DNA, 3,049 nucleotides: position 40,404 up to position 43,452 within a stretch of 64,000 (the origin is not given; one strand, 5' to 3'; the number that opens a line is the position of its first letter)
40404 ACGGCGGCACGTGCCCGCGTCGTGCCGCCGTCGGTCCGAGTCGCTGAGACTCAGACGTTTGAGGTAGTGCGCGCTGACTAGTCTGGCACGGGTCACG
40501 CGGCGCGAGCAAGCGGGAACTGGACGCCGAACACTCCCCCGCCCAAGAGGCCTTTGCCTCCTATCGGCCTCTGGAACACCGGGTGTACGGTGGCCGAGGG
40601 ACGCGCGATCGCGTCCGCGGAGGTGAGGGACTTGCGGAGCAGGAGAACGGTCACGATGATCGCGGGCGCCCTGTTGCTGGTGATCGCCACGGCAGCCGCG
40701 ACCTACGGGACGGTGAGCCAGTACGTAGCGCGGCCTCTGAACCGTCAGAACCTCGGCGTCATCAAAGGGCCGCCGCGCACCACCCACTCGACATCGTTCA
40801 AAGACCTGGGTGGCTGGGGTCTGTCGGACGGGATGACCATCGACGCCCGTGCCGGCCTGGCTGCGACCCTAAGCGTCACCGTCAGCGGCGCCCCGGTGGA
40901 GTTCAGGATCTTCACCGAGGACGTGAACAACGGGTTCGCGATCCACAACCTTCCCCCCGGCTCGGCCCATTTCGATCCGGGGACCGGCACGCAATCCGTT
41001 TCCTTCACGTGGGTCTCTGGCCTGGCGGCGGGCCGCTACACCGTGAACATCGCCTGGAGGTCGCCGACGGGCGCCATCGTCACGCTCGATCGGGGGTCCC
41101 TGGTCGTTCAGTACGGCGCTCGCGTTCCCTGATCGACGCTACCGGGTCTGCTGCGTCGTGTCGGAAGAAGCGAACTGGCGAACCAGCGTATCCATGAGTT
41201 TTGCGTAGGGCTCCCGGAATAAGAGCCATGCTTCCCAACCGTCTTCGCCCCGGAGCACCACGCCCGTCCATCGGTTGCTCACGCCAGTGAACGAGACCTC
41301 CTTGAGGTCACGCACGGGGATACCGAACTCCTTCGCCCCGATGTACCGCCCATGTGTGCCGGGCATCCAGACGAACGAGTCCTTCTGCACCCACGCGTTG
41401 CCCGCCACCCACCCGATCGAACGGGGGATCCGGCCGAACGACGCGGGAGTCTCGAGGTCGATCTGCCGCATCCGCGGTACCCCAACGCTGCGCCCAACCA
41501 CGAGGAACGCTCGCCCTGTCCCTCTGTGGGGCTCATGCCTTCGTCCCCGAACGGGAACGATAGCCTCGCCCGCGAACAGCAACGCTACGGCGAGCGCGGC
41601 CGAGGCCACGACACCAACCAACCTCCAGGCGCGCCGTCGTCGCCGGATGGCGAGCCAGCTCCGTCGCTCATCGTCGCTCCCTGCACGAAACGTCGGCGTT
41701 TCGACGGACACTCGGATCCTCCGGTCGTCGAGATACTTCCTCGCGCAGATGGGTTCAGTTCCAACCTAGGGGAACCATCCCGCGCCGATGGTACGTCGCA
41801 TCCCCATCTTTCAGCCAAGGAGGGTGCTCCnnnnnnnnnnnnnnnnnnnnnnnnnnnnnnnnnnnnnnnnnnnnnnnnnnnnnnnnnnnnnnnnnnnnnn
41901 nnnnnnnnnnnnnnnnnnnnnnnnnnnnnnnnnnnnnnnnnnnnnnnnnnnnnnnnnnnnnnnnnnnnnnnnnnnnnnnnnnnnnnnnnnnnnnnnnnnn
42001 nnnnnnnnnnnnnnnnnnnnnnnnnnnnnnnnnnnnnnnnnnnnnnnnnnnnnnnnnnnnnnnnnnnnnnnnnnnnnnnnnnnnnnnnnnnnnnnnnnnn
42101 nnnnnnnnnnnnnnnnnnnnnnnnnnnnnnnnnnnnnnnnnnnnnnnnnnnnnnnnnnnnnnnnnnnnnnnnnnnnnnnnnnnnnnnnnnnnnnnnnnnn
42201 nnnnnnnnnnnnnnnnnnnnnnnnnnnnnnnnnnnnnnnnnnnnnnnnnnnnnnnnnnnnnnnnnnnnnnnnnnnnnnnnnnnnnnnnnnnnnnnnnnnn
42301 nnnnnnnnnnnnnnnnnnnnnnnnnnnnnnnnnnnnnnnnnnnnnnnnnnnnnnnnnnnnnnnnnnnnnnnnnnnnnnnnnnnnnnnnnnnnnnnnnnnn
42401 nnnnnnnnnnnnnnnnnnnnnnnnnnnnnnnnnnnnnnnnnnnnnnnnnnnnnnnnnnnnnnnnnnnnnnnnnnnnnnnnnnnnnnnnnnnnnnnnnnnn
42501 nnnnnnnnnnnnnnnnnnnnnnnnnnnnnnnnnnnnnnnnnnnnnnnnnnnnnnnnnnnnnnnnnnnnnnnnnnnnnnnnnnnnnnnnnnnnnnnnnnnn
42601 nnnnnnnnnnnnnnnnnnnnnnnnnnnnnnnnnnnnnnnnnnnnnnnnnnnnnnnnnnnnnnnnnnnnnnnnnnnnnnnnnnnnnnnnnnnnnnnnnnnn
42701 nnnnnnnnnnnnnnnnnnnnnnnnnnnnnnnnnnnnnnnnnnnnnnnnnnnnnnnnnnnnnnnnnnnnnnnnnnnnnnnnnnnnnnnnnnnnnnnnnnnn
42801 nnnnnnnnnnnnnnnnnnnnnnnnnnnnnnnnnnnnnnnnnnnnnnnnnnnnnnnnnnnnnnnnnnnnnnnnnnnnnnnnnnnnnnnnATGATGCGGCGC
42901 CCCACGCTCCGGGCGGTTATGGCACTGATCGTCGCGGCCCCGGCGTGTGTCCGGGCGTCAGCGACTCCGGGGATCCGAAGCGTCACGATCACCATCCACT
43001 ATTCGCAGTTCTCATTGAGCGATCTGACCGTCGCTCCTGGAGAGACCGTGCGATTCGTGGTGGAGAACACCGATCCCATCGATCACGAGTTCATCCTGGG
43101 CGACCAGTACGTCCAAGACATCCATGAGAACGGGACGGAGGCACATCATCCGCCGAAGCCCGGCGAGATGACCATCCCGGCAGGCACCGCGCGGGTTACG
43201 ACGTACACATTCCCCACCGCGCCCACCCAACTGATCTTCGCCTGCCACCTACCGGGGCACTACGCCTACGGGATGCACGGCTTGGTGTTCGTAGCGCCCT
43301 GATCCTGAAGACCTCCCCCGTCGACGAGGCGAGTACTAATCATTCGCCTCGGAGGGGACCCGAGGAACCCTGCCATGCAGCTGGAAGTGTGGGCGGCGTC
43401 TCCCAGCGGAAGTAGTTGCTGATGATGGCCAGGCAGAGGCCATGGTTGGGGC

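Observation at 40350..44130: tRNA-bounded 3.8-kb islet encoding only secreted/membrane proteins, including a DUF2330 - cupredoxin operon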

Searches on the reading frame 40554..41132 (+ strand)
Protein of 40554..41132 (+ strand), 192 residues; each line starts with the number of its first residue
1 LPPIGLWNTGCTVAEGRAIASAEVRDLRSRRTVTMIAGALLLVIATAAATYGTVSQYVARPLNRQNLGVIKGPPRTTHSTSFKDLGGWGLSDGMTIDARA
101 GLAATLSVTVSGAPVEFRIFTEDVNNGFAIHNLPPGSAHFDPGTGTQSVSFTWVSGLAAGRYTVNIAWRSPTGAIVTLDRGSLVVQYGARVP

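Call 4: search_protein_families(library=pfam, proteins=[window:40554-41132:+], max_evalue=1)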
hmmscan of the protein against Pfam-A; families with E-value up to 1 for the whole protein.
window:40554-41132:+ (192 aa): 0 families

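Call 5: search_protein_families(library=ncbifam, proteins=[window:40554-41132:+], max_evalue=1)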
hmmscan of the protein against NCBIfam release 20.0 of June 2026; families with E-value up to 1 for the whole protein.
window:40554-41132:+ (192 aa): 0 families

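Call 58: list_cluster_members(proteins=[window:40554-41129:+, window:40632-41129:+, window:40656-41129:+, window:41142-41711:-, window:42889-43299:+, window:43343-44020:-])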
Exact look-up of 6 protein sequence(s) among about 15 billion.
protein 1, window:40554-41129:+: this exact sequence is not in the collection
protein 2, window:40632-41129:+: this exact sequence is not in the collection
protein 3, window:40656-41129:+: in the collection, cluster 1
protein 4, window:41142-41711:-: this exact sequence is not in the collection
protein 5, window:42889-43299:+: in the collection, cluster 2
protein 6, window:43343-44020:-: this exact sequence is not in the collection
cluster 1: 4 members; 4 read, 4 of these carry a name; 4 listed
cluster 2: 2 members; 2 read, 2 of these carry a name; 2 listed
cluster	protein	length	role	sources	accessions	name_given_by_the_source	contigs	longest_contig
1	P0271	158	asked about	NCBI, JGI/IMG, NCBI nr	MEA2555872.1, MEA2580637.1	MAG: hypothetical protein QOI60_1203 [Actinomycetota bacterium] | hypothetical protein | hypothetical protein [Actinomycetota bacterium]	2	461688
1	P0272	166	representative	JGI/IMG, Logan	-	hypothetical protein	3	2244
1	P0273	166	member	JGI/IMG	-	hypothetical protein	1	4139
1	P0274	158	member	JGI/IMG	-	hypothetical protein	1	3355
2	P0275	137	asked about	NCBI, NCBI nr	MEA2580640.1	MAG: hypothetical protein QOE83_1532 [Actinomycetota bacterium] | hypothetical protein [Actinomycetota bacterium]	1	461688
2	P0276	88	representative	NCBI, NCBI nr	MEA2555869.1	MAG: Cupredoxin-like domain, partial [Actinomycetota bacterium] | Cupredoxin-like domain [Actinomycetota bacterium]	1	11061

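Call 84: search_solved_structures(query=window:40656-41129:+, max_evalue=1)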
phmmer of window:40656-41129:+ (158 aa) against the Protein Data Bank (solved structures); distinct sequences matched with E-value up to 1: 1.
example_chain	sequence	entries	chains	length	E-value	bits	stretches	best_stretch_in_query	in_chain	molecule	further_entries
2zfz_A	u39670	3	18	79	0.11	15.9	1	83-139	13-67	Arginine repressor | Arginine repressor ArgR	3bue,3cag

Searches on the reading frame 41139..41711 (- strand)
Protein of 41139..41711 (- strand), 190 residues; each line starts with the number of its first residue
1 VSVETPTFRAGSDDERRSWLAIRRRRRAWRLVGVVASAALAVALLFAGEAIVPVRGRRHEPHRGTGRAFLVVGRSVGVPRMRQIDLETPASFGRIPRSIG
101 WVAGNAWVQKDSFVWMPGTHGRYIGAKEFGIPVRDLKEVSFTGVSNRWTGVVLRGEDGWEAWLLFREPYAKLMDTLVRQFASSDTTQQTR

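Call 4: search_protein_families(library=pfam, proteins=[window:41139-41711:-], max_evalue=1)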
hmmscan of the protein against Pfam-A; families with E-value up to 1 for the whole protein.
window:41139-41711:- (190 aa): 0 families

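Call 5: search_protein_families(library=ncbifam, proteins=[window:41139-41711:-], max_evalue=1)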
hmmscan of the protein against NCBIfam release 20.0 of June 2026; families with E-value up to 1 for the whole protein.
window:41139-41711:- (190 aa): 0 families

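Call 60: list_cluster_members(proteins=[window:41142-41711:-, window:41142-41621:-, window:41142-41471:-, window:43343-43948:-, window:43343-43936:-, window:43343-43894:-, window:43343-43849:-, window:43343-43741:-, window:40632-41129:+, window:43343-43699:-])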
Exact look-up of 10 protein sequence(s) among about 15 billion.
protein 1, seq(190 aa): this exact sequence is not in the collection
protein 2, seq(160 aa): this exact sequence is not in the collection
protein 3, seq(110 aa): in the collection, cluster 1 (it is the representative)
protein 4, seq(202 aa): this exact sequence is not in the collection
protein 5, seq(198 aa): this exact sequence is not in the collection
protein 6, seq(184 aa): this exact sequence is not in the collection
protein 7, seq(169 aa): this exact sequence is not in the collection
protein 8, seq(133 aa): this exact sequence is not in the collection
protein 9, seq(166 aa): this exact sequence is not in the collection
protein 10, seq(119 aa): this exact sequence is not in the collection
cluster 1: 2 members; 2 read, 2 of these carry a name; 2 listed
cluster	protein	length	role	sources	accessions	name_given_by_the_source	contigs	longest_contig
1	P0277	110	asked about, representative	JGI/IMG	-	hypothetical protein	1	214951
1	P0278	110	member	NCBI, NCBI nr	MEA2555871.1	MAG: hypothetical protein QOI60_1202 [Actinomycetota bacterium] | hypothetical protein [Actinomycetota bacterium]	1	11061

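Call 85: search_solved_structures(query=window:41142-41711:-, max_evalue=1)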
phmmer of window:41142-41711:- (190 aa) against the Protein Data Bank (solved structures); distinct sequences matched with E-value up to 1: 10.
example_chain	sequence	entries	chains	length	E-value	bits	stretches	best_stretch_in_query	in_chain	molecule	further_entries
2ng1_A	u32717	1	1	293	0.45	13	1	20-94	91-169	SIGNAL SEQUENCE RECOGNITION PROTEIN FFH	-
1ng1_A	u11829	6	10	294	0.45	13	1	20-94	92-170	SIGNAL SEQUENCE RECOGNITION PROTEIN FFH | SIGNAL RECOGNITION PARTICLE PROTEIN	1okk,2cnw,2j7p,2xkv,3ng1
1ffh_A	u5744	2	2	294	0.45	13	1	20-94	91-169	FFH | SIGNAL RECOGNITION PARTICLE PROTEIN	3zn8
1ls1_A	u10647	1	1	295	0.45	13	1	20-94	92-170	SIGNAL RECOGNITION PARTICLE PROTEIN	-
1jpj_A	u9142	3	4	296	0.45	13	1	20-94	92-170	SIGNAL RECOGNITION PARTICLE PROTEIN | SRP54NG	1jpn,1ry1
1o87_A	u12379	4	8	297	0.46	13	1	20-94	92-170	SIGNAL RECOGNITION PARTICLE PROTEIN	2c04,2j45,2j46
2c03_A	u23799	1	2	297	0.46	13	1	20-94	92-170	SIGNAL RECOGNITION PARTICLE PROTEIN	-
1rj9_B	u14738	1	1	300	0.46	13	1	20-94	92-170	Signal recognition particle protein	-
2ffh_A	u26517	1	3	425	0.79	12.2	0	20-94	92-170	PROTEIN (FFH)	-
2iy3_A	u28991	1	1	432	0.82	12.1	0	20-94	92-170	Signal recognition particle protein,Signal recognition particle 54 kDa protein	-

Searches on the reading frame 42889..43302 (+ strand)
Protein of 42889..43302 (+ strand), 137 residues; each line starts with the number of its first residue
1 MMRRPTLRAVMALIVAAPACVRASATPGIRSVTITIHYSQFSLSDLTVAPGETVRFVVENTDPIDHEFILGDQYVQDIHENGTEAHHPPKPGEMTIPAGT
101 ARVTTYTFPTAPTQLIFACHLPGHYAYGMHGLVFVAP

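Call 4: search_protein_families(library=pfam, proteins=[window:42889-43302:+], max_evalue=1)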
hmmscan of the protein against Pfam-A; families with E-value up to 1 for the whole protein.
window:42889-43302:+ (137 aa): 3 families
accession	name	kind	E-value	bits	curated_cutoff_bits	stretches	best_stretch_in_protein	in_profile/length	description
PF00127.26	Copper-bind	-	2.1e-06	28.5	21.2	1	39-135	12-98/99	Copper binding proteins, plastocyanin/azurin family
PF13473.12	Cupredoxin_1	-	1.2e-05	25.7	27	1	11-72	2-63/104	Cupredoxin-like domain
PF07731.20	Cu-oxidase_2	-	0.0098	16.1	20.4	1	44-133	33-131/137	Multicopper oxidase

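Call 5: search_protein_families(library=ncbifam, proteins=[window:42889-43302:+], max_evalue=1)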
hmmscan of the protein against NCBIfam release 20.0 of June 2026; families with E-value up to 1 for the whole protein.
window:42889-43302:+ (137 aa): 6 families
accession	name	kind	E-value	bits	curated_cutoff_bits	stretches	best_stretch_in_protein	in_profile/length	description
NF051440.1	CuResCopIPSEAE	equivalog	9.6e-17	61.3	280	2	23-80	34-91/180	copper-resistant cuproprotein CopI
NF047895.1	CuResCopI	equivalog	7.1e-09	35.7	200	1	45-130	83-171/176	copper-resistant cuproprotein CopI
TIGR02656.1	cyanin_plasto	equivalog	0.0034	17.8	87.85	1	40-135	13-98/99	plastocyanin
TIGR03095.1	rusti_cyanin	equivalog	0.0037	17.4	146.7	1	46-135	54-147/148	rusticyanin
TIGR03096.1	nitroso_cyanin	equivalog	0.12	12.1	142.85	1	45-82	62-99/135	nitrosocyanin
NF007697.0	PRK10378.1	subfamily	0.13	11.3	297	1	6-63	6-62/375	iron uptake system protein EfeO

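Call 27: search_solved_structures(query=window:42889-43299:+, max_evalue=1, show_alignments=3)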
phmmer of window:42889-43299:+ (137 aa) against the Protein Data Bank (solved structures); distinct sequences matched with E-value up to 1: 11.
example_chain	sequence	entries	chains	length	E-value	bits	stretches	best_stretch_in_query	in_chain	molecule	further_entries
6kol_A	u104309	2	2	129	0.00016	25.2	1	42-137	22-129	Blue (Type 1) copper domain protein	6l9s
1ov8_A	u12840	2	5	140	0.0005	23.6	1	28-137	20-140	Auracyanin B | PROTEIN (AURACYANIN)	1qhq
2aan_A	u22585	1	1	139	0.019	18.5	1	40-127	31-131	auracyanin A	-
9kwt_A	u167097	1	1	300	0.02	18.5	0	47-137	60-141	Copper-containing nitrite reductase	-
6tfd_A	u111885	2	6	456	0.2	15.2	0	95-137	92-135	Copper-containing nitrite reductase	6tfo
2cak_A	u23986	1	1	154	0.54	13.8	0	99-135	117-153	RUSTICYANIN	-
1gy1_A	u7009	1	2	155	0.61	13.6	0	99-135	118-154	RUSTICYANIN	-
7z3b_A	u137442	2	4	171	0.65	13.5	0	94-137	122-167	AcoP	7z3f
1a8z_A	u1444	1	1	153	0.68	13.5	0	99-135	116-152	RUSTICYANIN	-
1rcy_A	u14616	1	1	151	0.9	13.1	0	100-135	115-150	RUSTICYANIN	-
1a3z_A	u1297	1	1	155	0.95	13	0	100-135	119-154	RUSTICYANIN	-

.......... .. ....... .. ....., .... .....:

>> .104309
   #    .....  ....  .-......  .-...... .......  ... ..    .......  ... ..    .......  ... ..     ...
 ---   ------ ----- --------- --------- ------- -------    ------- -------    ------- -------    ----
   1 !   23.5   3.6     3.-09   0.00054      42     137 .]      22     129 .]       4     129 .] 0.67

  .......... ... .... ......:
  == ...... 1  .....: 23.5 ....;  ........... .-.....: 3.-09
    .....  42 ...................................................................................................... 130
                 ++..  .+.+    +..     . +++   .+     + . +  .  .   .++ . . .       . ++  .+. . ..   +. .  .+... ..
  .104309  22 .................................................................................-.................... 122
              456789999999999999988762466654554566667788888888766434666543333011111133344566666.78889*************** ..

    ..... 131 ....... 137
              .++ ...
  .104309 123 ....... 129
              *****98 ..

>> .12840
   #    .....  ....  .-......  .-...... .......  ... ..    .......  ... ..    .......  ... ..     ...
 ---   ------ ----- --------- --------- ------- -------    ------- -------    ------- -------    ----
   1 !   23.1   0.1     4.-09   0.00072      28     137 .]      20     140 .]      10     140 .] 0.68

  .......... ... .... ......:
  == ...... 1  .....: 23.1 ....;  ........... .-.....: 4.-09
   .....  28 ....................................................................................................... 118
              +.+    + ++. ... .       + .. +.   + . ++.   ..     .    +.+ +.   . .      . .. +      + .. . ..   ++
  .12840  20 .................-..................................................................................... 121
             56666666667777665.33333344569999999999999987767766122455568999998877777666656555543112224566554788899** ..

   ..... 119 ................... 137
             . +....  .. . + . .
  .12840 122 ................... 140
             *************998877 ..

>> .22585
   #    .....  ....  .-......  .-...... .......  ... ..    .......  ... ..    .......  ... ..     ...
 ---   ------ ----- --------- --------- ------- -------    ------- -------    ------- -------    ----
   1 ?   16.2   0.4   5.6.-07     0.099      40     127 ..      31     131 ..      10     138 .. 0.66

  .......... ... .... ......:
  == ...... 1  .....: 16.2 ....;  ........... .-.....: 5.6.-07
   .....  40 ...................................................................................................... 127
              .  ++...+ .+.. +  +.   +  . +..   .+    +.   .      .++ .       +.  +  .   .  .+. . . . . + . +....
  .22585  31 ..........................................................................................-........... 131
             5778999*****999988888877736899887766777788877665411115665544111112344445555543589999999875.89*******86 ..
